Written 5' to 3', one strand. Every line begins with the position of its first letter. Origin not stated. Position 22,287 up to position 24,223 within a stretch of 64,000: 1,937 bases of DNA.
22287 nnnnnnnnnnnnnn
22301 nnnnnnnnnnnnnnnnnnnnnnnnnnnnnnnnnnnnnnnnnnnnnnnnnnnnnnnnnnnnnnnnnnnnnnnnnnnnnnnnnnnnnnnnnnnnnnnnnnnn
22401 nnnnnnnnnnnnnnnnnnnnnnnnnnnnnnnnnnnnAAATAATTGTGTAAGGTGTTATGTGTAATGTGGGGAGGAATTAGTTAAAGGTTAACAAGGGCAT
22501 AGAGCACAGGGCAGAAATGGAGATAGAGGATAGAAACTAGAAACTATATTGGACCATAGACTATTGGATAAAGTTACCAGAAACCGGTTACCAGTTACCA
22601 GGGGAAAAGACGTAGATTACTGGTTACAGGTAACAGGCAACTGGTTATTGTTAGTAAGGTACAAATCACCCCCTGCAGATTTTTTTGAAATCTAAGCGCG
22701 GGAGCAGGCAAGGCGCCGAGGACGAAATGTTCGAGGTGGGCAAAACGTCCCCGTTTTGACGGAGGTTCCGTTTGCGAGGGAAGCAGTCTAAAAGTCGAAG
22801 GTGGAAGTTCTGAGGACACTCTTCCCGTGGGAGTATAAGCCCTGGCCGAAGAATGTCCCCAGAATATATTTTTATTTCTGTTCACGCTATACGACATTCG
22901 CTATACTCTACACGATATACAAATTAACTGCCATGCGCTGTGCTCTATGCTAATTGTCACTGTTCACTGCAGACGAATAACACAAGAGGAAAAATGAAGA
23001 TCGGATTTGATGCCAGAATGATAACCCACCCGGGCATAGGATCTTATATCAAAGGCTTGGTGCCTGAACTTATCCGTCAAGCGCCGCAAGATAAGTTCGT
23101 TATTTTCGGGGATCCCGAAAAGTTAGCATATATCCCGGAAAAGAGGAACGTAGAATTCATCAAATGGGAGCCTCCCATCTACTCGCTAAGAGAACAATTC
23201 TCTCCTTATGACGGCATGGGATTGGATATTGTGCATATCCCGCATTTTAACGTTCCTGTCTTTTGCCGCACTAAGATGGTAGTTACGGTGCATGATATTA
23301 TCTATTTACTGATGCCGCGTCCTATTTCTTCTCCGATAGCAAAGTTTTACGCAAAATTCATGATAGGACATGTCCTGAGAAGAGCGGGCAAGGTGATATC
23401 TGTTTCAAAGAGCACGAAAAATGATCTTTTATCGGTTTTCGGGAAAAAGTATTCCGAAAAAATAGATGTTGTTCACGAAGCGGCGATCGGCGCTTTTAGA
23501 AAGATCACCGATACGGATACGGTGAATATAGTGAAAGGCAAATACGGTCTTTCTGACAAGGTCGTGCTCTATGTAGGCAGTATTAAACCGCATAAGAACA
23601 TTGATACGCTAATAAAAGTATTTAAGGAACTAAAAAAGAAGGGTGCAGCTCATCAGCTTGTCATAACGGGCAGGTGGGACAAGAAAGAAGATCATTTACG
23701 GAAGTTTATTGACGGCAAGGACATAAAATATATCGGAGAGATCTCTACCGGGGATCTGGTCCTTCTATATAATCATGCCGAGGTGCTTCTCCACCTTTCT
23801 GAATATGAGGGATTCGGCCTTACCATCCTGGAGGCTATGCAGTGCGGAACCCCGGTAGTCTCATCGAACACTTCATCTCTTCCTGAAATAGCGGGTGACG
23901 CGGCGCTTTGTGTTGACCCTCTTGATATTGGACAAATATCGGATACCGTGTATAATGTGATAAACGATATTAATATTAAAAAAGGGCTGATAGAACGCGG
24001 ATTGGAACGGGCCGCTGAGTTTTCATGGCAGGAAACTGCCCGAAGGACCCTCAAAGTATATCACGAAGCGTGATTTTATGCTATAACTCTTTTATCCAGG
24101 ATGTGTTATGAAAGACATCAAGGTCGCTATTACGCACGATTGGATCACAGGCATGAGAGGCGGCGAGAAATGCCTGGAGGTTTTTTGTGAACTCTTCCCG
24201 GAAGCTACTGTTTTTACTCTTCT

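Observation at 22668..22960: Two distant near-identical copies of a about 300-bp composite element (22668-22960 and 44761-45105)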

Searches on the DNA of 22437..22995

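Call 36: search_rna_families(source=window, start=22437, end=22995, threshold=evalue, max_evalue=5)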
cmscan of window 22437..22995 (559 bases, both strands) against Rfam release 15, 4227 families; matches with E-value up to 5: 4.
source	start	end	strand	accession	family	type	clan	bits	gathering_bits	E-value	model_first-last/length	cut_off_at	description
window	22571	22650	-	RF03664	MIR6288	Gene; miRNA;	-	16.1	74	3.2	1-92/92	no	MIR6288 microRNA precursor family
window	22594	22679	-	RF02520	mir-965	Gene; miRNA;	-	15.6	43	3.2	1-76/76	no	mir-965 microRNA precursor family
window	22819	22892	-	RF02851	Ysr283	Gene; antisense;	-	12.8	58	0.34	1-253/253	no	Yersinia sRNA 283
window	22715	22801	+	RF01276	sR53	Gene; snRNA; snoRNA; CD-box;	-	12.4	49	2.5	1-60/60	no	Small nucleolar RNA sR53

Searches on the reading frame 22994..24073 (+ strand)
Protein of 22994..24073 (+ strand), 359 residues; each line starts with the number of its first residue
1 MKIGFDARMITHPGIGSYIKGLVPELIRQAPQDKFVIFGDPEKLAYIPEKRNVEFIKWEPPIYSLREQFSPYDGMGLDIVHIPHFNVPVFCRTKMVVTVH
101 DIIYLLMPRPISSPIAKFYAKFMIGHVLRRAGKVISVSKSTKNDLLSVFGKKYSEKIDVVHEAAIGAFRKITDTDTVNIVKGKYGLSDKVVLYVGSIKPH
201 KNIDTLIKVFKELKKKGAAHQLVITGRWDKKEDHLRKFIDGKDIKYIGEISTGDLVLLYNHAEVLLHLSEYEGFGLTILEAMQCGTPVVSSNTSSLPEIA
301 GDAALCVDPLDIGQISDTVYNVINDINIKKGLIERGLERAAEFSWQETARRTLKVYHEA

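Call 27: search_protein_families(library=pfam, proteins=[window:22994-24073:+])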
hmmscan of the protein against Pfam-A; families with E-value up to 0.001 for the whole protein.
window:22994-24073:+ (359 aa): 5 families
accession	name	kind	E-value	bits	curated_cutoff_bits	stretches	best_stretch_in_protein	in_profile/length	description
PF00534.26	Glycos_transf_1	-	1.5e-32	113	26.4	1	187-336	14-169/172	Glycosyl transferases group 1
PF13692.12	Glyco_trans_1_4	-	3e-27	96.1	27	1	189-325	2-142/142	Glycosyl transferases group 1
PF20706.3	GT4-conflict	-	2.7e-09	36.9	26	1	186-296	195-316/385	Family 4 Glycosyltransferase in conflict systems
PF13439.12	Glyco_transf_4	-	1.5e-08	35.3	28.5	1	72-161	71-163/170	Glycosyltransferase Family 4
PF13524.12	Glyco_trans_1_2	-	1.2e-07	32.2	25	1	210-310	6-101/144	Glycosyl transferase-like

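Call 30: find_encoding_contigs(protein=window:22994-24073:+, flank=3000, max_places=8)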
Protein window:22994-24073:+ (359 aa): 2 contigs read that carry it; 2 places shown.
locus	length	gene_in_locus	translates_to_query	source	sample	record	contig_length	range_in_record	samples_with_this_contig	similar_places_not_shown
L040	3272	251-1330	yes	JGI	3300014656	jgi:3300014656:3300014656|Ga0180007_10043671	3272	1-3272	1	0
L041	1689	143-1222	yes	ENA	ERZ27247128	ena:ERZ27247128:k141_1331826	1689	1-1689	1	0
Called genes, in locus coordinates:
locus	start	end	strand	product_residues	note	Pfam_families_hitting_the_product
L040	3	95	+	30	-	?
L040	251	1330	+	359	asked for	PF13439:Glyco_transf_4, PF20706:GT4-conflict, PF00534:Glycos_transf_1, PF13692:Glyco_trans_1_4, PF13524:Glyco_trans_1_2 (weak)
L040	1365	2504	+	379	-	PF13439:Glyco_transf_4 (faint), PF00534:Glycos_transf_1, PF13692:Glyco_trans_1_4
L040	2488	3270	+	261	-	?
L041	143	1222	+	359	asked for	PF13439:Glyco_transf_4, PF20706:GT4-conflict, PF00534:Glycos_transf_1, PF13692:Glyco_trans_1_4, PF13524:Glyco_trans_1_2 (weak)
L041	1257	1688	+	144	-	?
